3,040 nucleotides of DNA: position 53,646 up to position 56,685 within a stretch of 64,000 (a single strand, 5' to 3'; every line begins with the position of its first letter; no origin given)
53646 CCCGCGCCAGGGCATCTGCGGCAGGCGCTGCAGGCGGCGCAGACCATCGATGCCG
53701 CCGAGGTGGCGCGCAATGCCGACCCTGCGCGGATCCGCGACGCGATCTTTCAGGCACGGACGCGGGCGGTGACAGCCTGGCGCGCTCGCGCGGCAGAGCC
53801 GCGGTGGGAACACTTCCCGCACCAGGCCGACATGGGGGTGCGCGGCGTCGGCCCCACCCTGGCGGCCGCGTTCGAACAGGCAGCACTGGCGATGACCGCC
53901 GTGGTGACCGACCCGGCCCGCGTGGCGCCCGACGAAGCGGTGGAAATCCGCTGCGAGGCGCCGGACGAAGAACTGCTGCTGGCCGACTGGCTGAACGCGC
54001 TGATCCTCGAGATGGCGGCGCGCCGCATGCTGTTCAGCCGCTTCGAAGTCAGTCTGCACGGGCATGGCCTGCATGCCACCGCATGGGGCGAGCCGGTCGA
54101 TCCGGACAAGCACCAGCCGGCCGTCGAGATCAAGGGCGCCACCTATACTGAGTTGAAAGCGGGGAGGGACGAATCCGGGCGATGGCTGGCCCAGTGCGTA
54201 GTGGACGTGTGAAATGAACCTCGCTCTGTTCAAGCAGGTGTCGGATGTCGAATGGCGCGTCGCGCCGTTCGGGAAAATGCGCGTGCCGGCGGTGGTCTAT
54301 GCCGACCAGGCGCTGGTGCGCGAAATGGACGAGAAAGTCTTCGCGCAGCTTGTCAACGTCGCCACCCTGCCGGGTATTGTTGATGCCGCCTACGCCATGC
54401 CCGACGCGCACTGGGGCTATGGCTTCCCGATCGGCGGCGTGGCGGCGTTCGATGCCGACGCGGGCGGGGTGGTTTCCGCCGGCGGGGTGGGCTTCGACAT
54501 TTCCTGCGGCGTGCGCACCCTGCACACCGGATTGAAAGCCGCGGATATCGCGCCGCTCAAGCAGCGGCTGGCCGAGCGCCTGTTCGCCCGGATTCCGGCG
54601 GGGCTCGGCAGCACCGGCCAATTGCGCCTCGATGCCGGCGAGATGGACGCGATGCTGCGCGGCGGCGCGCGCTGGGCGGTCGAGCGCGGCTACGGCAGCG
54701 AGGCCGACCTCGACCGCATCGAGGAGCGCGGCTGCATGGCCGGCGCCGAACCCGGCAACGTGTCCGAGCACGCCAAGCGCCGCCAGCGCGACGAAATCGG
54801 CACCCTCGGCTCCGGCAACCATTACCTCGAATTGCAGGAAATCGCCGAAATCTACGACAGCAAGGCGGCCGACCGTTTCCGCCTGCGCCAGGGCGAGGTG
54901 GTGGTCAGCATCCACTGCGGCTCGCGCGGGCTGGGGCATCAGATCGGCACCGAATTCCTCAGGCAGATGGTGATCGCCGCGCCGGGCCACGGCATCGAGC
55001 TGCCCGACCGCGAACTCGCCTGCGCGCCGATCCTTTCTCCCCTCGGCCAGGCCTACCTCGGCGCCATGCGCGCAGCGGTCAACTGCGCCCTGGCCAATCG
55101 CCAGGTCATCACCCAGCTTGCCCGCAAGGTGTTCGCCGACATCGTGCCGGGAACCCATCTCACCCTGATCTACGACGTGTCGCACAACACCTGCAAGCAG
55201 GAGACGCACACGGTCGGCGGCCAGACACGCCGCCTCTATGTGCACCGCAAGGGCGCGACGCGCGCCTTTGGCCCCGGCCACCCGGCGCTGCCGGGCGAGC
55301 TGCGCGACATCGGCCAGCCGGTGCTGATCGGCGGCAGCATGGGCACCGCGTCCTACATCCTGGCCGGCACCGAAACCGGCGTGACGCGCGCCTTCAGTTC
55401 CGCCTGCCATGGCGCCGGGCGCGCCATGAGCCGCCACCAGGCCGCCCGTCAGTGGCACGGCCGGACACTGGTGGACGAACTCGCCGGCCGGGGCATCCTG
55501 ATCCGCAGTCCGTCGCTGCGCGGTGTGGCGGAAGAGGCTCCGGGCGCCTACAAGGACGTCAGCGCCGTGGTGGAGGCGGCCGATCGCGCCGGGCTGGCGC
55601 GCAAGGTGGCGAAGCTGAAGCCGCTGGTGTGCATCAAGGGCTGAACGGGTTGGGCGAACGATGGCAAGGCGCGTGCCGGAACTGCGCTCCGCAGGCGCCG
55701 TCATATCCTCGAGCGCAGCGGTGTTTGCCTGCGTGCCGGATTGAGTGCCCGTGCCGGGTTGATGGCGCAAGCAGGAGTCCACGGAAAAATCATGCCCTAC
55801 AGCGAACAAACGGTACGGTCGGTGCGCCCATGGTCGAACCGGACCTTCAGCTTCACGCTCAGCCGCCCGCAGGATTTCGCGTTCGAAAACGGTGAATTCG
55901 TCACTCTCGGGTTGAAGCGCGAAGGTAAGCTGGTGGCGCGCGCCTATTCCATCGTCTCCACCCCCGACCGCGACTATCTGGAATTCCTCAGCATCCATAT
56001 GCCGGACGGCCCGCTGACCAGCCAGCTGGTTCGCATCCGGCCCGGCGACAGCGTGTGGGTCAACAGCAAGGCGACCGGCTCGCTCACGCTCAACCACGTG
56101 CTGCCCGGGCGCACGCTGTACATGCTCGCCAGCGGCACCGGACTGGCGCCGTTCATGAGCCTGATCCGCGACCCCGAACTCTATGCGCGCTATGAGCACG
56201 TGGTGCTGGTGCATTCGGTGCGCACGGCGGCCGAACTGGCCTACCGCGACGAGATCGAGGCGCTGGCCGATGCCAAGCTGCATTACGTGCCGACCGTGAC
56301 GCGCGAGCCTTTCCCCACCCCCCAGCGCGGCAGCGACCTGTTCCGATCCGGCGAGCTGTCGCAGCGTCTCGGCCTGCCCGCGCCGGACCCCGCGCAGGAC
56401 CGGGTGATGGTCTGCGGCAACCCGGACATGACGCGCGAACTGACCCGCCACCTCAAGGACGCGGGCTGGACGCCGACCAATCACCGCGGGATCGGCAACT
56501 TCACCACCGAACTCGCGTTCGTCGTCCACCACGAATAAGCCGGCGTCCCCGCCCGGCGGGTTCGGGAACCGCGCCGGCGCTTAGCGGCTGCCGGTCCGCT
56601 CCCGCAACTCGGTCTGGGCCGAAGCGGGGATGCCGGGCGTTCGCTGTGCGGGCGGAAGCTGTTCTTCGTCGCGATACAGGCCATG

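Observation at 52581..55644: CCA-adding enzyme fused in frame to an archease domain and translationally coupled to a long-type RtcB RNA ligase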

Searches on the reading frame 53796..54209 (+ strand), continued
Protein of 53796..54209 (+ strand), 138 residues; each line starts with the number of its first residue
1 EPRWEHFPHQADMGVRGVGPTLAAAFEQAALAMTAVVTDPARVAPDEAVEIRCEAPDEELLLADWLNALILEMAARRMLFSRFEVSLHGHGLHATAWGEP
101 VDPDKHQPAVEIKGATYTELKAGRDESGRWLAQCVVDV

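Call 52: search_solved_structures(query=window:53796-54209:+, max_evalue=0.001, show_alignments=3)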
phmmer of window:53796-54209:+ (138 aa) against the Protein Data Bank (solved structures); distinct sequences matched with E-value up to 0.001: 7.
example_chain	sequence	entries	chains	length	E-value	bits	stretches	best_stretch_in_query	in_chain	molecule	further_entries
4n2p_A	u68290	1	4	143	1.3e-25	93.3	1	3-138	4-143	Protein archease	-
8btx_A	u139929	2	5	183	1.8e-13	54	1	3-127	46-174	Protein archease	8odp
5yz1_A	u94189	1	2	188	1.9e-13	53.9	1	3-127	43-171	Protein archease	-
5yzl_A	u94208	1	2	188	2e-13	53.9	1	3-127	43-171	Protein archease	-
8odo_B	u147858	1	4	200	2.2e-13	53.7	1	3-127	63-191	Protein archease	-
1jw3_A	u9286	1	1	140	6.9e-13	52.1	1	4-137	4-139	Conserved Hypothetical Protein MTH1598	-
5yzj_A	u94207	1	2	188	2.6e-12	50.3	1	3-127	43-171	Protein archease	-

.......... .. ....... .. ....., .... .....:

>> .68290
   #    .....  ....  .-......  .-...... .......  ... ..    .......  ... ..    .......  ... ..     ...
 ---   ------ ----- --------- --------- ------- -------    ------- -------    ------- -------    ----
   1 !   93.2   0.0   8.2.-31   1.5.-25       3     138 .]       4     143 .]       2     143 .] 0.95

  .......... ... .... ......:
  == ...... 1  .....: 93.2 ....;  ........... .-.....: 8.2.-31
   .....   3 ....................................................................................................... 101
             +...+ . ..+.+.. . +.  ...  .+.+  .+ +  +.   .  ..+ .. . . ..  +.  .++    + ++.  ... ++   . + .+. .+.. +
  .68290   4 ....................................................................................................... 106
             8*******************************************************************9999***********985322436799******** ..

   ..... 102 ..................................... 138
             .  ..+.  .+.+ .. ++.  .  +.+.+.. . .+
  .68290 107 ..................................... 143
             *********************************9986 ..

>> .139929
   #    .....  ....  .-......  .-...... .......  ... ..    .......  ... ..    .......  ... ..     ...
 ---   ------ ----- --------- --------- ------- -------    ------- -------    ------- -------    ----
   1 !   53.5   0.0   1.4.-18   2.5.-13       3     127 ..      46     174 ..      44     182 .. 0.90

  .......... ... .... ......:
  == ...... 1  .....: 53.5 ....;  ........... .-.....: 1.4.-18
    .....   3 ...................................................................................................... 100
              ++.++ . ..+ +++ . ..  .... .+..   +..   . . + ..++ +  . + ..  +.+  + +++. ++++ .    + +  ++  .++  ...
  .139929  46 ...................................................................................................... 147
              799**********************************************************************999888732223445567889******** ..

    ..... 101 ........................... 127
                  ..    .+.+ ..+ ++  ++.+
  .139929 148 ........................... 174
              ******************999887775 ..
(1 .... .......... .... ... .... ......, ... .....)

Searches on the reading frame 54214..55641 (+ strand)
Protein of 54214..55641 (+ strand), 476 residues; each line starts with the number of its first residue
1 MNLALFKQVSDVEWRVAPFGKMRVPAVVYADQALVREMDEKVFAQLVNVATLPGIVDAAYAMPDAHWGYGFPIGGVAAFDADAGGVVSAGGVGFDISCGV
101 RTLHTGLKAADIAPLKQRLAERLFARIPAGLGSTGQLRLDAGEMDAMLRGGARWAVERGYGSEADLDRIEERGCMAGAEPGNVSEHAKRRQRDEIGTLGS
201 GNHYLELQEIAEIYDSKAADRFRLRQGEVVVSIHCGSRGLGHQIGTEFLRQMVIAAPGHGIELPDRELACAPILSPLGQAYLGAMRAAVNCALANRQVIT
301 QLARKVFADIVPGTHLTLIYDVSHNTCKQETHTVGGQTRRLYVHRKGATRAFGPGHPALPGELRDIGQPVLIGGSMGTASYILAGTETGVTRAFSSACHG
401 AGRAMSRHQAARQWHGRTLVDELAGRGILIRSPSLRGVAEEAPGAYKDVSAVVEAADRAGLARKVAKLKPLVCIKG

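Call 3: search_protein_families(library=pfam, proteins=[window:54214-55641:+], max_evalue=0.01)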
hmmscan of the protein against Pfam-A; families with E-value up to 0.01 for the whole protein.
window:54214-55641:+ (476 aa): 1 family
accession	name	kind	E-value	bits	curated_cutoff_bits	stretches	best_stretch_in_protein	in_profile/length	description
PF01139.22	RtcB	-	6.2e-169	563.2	27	1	45-476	1-426/426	tRNA-splicing ligase RtcB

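Call 4: search_protein_families(library=ncbifam, proteins=[window:54214-55641:+], max_evalue=0.001)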
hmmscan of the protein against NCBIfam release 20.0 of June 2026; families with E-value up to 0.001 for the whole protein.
window:54214-55641:+ (476 aa): 4 families
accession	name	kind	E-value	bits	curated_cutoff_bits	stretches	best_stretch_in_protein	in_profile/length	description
NF038162.1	RtcB_rel_intein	exception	5.5e-181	603.9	1150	2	98-476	579-961/961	intein-containing RtcB family protein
NF007153.0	PRK09588.1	equivalog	3.4e-49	167.8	407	2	182-475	116-372/379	RNA ligase RtcB family protein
TIGR03073.1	release_rtcB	hypoth_equivalog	1.3e-36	126.3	271.8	2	185-470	108-356/356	RNA ligase RtcB family protein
NF052663.1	RtcB_rel_intein2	exception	9.8e-31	107.2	1050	1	193-476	379-626/626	intein-containing RctB family protein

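Call 53: search_solved_structures(query=window:54214-55641:+, max_evalue=1e-10, show_alignments=2)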
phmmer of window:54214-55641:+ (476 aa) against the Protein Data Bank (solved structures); distinct sequences matched with E-value up to 1e-10: 9.
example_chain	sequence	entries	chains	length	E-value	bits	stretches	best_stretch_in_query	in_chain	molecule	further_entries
2epg_A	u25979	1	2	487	4.3e-151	506.9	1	5-476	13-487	Hypothetical protein TTHA1785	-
1uc2_A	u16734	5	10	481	9.8e-148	495.9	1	6-476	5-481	hypothetical protein PH1602 | tRNA-splicing ligase RtcB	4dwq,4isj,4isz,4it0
4dwr_B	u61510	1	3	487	1e-147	495.8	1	6-476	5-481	tRNA-splicing ligase RtcB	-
7lfq_A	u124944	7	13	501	1.1e-147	495.7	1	6-476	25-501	RNA-splicing ligase RtcB | tRNA-splicing ligase RtcB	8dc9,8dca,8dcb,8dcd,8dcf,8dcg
8odo_A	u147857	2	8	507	2.6e-124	418.7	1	44-476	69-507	RNA-splicing ligase RtcB homolog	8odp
7p3b_A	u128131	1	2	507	2.6e-124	418.7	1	44-476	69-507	RNA-splicing ligase RtcB homolog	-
8orj_A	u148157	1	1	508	2.6e-124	418.6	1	44-476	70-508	RNA-splicing ligase RtcB homolog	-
8btt_A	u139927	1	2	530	3e-124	418.4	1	44-476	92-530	RNA-splicing ligase RtcB homolog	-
9i8v_C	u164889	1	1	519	9.8e-124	416.7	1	44-476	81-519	RNA-splicing ligase RtcB homolog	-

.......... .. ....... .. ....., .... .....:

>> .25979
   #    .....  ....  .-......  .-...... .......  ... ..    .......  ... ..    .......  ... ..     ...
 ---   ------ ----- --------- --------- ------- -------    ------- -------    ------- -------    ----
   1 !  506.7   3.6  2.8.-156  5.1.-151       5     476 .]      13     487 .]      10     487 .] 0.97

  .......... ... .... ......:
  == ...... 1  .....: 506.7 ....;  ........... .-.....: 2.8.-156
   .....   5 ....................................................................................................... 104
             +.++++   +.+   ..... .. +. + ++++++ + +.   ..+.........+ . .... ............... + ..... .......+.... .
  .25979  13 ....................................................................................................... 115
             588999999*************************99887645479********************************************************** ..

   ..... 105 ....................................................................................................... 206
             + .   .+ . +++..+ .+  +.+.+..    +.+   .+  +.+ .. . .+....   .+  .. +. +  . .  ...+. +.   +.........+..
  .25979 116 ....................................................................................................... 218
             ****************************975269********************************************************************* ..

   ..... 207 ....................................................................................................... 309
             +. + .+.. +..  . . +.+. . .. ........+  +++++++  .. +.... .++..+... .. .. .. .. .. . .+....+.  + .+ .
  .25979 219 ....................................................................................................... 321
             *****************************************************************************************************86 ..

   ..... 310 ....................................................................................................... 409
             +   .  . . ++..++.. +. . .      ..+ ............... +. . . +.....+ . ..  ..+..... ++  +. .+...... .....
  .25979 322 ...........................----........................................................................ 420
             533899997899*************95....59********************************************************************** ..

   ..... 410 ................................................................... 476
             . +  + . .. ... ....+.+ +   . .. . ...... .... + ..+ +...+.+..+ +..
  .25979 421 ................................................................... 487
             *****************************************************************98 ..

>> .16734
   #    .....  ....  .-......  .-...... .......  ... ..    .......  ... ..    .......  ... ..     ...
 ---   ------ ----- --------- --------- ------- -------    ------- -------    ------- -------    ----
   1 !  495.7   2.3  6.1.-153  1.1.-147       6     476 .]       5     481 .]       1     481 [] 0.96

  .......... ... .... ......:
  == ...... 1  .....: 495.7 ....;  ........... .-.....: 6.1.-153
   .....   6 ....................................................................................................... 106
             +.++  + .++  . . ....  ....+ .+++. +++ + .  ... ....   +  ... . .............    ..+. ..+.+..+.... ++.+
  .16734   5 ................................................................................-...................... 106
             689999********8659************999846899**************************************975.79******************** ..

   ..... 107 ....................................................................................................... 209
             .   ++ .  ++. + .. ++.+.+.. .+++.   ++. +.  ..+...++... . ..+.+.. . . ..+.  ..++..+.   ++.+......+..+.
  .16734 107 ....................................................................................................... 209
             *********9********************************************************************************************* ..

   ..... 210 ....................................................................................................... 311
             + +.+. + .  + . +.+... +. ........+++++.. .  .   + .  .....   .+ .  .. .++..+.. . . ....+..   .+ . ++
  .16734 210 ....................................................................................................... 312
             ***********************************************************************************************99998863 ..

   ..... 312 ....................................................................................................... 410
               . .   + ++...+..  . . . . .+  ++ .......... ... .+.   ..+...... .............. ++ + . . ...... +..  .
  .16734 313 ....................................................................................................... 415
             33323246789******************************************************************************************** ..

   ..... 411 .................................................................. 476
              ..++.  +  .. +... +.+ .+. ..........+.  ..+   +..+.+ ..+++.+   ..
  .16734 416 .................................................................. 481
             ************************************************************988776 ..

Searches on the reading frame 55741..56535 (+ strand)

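Call 3: search_protein_families(library=pfam, proteins=[window:55741-56535:+], max_evalue=0.01)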
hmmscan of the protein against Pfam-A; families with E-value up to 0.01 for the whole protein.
window:55741-56535:+ (265 aa): 2 families
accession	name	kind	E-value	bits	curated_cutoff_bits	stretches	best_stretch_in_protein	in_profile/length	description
PF00175.26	NAD_binding_1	-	1.3e-09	39.1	22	1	128-232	1-105/109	Oxidoreductase NAD-binding domain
PF00970.30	FAD_binding_6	-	3.1e-07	31.1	21.1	1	32-107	13-90/99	Oxidoreductase FAD-binding domain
